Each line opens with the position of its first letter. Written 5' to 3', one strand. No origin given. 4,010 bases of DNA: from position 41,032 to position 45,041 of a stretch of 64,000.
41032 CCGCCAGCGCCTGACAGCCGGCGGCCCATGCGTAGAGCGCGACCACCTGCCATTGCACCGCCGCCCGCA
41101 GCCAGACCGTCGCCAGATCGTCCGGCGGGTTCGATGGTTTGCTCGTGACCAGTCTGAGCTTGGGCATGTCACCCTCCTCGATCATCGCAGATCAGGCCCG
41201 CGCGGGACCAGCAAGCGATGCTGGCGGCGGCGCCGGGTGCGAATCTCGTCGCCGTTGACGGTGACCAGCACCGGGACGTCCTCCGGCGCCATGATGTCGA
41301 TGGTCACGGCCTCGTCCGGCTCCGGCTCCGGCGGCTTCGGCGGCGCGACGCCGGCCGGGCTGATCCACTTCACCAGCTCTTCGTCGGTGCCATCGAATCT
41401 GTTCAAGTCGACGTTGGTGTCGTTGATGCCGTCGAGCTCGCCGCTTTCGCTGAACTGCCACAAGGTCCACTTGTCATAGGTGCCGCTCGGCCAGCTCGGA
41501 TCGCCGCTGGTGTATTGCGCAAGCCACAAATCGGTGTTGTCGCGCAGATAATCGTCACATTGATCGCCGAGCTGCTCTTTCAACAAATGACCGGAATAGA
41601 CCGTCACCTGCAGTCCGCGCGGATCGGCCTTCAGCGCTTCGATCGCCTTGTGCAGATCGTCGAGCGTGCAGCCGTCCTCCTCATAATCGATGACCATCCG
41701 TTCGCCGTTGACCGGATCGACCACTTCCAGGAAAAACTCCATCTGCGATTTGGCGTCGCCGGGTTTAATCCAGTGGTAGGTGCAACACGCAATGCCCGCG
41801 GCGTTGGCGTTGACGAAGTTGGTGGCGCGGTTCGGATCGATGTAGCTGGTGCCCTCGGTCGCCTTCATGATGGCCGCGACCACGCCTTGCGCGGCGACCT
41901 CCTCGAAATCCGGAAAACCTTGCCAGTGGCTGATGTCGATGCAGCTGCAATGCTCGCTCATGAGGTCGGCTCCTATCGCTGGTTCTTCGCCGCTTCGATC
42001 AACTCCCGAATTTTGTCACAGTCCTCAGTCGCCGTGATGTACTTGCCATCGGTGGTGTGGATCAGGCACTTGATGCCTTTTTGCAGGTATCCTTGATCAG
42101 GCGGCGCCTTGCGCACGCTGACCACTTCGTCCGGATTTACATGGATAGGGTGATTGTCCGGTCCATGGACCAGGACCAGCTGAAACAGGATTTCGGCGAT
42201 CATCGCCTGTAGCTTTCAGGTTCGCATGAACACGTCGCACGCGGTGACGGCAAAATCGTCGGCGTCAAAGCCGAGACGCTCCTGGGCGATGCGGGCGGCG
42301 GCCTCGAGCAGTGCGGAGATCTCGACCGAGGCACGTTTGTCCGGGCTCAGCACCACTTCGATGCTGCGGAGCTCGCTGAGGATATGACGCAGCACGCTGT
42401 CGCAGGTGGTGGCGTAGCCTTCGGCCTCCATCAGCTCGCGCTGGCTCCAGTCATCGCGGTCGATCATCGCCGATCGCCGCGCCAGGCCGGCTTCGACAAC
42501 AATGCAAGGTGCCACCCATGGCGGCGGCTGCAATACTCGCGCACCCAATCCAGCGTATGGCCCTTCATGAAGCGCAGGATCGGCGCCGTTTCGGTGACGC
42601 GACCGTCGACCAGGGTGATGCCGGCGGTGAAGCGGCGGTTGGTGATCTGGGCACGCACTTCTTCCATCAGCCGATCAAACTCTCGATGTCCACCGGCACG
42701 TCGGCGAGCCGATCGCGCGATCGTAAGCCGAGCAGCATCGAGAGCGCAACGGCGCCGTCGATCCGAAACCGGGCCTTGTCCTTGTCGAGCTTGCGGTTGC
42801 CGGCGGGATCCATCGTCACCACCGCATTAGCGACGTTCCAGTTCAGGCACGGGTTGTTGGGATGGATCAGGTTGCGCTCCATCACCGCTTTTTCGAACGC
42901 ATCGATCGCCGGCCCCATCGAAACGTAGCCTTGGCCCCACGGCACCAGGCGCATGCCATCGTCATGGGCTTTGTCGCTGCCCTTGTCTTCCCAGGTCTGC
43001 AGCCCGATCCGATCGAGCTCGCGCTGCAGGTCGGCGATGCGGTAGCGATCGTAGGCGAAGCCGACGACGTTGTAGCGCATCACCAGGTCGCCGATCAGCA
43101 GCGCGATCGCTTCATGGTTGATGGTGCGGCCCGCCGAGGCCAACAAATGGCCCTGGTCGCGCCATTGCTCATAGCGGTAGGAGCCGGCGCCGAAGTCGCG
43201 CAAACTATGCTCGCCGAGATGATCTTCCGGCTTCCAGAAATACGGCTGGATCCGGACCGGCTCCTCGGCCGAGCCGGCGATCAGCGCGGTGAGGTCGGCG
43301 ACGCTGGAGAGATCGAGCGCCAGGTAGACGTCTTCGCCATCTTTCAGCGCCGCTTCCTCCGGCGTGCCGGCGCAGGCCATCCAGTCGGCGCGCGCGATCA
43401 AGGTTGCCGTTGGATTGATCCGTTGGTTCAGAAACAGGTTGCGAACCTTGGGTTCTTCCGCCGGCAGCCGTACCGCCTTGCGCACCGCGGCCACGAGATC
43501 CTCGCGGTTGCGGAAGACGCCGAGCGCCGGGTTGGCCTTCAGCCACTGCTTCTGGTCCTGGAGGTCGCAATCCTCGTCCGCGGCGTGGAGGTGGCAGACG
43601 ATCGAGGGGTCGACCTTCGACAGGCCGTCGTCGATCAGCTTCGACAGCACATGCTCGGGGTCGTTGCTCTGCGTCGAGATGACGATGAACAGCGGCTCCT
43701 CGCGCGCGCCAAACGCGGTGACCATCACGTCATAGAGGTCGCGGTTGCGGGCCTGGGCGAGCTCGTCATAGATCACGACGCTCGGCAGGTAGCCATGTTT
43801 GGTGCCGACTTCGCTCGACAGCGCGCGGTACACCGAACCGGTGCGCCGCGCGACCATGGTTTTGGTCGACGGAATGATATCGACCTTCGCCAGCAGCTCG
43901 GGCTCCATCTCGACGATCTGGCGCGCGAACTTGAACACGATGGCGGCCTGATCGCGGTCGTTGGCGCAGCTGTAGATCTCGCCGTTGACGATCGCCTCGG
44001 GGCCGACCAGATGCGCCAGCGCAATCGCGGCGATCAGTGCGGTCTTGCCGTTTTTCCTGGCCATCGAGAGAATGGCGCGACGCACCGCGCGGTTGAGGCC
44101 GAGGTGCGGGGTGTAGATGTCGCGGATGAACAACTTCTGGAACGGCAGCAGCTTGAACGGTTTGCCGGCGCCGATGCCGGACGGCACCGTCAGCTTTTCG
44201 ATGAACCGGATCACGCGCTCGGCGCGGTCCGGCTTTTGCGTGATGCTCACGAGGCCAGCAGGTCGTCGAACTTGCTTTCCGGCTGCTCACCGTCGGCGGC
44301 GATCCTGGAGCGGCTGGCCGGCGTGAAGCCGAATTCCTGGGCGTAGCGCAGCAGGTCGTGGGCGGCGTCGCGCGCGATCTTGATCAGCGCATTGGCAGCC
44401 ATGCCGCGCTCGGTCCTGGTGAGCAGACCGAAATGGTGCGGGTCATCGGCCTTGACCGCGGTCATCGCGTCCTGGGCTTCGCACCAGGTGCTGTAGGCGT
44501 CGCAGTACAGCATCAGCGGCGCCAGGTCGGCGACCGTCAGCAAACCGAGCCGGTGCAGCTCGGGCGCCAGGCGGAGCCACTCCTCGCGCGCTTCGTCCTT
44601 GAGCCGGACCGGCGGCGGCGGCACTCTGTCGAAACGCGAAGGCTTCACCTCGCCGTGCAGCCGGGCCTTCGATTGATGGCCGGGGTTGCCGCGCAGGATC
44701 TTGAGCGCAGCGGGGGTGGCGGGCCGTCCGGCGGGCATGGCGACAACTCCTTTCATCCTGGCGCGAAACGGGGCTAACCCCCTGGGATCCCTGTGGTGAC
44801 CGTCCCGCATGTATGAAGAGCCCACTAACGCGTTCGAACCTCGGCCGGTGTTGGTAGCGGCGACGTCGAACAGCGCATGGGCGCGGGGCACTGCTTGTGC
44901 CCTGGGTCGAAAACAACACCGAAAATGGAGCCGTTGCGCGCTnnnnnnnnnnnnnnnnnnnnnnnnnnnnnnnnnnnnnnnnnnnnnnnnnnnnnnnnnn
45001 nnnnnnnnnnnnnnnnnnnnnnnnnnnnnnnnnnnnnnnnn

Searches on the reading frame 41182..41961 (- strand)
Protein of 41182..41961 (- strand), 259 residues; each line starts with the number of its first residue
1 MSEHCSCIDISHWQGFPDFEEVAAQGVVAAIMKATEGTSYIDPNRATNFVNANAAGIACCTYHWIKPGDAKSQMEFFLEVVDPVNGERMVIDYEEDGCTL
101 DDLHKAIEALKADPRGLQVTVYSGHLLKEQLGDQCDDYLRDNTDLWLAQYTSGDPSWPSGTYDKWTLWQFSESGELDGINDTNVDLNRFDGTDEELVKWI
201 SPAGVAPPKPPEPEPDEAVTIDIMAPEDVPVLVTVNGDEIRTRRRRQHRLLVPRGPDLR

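Call 10: search_protein_families(library=phrogs, proteins=[window:41182-41961:-], max_evalue=0.001)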
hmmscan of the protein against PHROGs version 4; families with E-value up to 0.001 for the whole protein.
window:41182-41961:- (259 aa): 6 families
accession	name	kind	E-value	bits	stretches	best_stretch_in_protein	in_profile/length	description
phrog_291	-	lysis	2.8e-36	126.3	1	8-189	116-309/509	endolysin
phrog_6219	-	lysis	2.7e-27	97.1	1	7-191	4-188/326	endolysin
phrog_6745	-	lysis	2.2e-18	67.3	1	8-174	7-185/396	endolysin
phrog_3084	-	lysis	8.4e-16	59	1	7-209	161-373/468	endolysin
phrog_35916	-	unknown function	1e-07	32.4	1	9-186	8-206/488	-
phrog_23704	-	unknown function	3.3e-06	28.5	1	120-200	55-127/134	-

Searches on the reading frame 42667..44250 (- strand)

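Call 10: search_protein_families(library=phrogs, proteins=[window:42667-44250:-], max_evalue=0.001)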
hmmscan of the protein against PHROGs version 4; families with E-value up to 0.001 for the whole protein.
window:42667-44250:- (527 aa): 6 families
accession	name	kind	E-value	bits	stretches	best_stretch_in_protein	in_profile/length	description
phrog_9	-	head and packaging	2e-120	405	1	7-514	182-667/812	terminase large subunit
phrog_2699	-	head and packaging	1.1e-55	189.8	1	210-509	12-292/315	terminase large subunit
phrog_4914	-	head and packaging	4.7e-22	79.6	1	8-156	54-210/213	terminase large subunit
phrog_7331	-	head and packaging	9.1e-17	61.7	1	430-505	12-87/113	terminase large subunit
phrog_10517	-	head and packaging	6.8e-09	36.6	1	6-106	79-178/207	terminase large subunit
phrog_2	-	head and packaging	7.6e-09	35.8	1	26-339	259-508/807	terminase large subunit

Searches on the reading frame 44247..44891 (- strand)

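Call 10: search_protein_families(library=phrogs, proteins=[window:44247-44891:-], max_evalue=0.001)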
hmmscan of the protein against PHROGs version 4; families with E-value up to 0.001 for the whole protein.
window:44247-44891:- (214 aa): 1 family
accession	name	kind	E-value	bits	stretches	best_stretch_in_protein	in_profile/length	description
phrog_83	-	head and packaging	1.5e-39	136.9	1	45-212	32-199/246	terminase small subunit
